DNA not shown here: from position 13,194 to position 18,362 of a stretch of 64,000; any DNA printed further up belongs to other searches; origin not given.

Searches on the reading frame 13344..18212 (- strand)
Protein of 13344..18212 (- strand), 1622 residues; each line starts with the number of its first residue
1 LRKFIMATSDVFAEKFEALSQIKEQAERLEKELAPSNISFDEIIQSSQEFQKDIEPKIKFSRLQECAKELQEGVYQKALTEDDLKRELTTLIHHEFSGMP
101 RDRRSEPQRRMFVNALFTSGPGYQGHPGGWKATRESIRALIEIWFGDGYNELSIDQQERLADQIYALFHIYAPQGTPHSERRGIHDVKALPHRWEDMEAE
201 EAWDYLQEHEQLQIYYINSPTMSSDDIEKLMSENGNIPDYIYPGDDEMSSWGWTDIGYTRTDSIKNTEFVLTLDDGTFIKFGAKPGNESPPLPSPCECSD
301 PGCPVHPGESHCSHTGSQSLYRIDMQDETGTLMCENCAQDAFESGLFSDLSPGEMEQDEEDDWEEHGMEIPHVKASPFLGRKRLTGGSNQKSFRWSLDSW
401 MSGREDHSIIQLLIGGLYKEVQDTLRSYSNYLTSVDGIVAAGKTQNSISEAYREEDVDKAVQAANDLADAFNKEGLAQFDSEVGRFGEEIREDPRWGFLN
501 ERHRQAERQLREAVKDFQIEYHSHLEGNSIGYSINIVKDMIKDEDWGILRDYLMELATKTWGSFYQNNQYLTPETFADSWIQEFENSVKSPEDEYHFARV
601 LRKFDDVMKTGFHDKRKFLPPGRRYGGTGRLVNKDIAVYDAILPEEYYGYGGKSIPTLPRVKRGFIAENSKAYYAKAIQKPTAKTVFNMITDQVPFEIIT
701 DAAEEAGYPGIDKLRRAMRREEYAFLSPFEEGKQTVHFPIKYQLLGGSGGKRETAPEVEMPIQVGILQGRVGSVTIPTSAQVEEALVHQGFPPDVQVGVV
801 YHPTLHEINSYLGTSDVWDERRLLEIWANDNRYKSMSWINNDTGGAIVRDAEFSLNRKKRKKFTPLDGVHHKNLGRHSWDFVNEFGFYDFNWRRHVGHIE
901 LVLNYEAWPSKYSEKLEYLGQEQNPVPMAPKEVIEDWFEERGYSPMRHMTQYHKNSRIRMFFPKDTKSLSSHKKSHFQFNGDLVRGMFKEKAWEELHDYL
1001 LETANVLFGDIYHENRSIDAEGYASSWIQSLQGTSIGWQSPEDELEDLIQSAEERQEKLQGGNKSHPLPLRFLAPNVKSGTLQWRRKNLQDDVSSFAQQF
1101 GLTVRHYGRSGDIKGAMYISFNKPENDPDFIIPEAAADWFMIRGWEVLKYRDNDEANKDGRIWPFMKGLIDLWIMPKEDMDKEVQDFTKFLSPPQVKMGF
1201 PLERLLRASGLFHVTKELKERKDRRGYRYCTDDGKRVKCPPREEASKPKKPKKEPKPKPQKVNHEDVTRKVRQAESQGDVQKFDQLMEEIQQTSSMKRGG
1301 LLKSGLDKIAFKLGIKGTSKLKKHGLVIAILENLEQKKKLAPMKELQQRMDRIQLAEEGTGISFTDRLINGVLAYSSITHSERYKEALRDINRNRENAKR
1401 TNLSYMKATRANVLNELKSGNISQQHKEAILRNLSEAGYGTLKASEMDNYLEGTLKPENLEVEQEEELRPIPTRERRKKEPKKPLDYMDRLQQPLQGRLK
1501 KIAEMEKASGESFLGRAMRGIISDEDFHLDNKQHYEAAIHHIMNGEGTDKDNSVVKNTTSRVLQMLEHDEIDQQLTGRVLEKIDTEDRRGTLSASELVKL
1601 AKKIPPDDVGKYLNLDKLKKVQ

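Call 15: search_protein_families(library=pfam, proteins=[window:13344-18212:-], max_evalue=0.001)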
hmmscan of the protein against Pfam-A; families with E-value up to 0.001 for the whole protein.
window:13344-18212:- (1622 aa): 0 families

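Call 91: search_protein_families(library=ncbifam, proteins=[window:13344-18212:-], max_evalue=1)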
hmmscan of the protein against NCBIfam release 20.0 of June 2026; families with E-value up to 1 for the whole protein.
window:13344-18212:- (1622 aa): 4 families
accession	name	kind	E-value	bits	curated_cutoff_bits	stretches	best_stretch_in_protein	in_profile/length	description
NF033919.1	PA2779_fam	subfamily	0.0056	16.8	40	1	1555-1610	37-92/123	PA2779 family protein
TIGR01532.1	E4PD_g-proteo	equivalog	0.0076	15.5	530.55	1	457-501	25-69/325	erythrose-4-phosphate dehydrogenase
NF006826.0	PRK09347.1-3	subfamily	0.17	11.3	162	1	1531-1576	5-48/189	GTP cyclohydrolase I FolE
TIGR04527.1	mycoplas_twoTM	subfamily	0.61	9.7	125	0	10-92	40-120/248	MG_279/MG_280 family protein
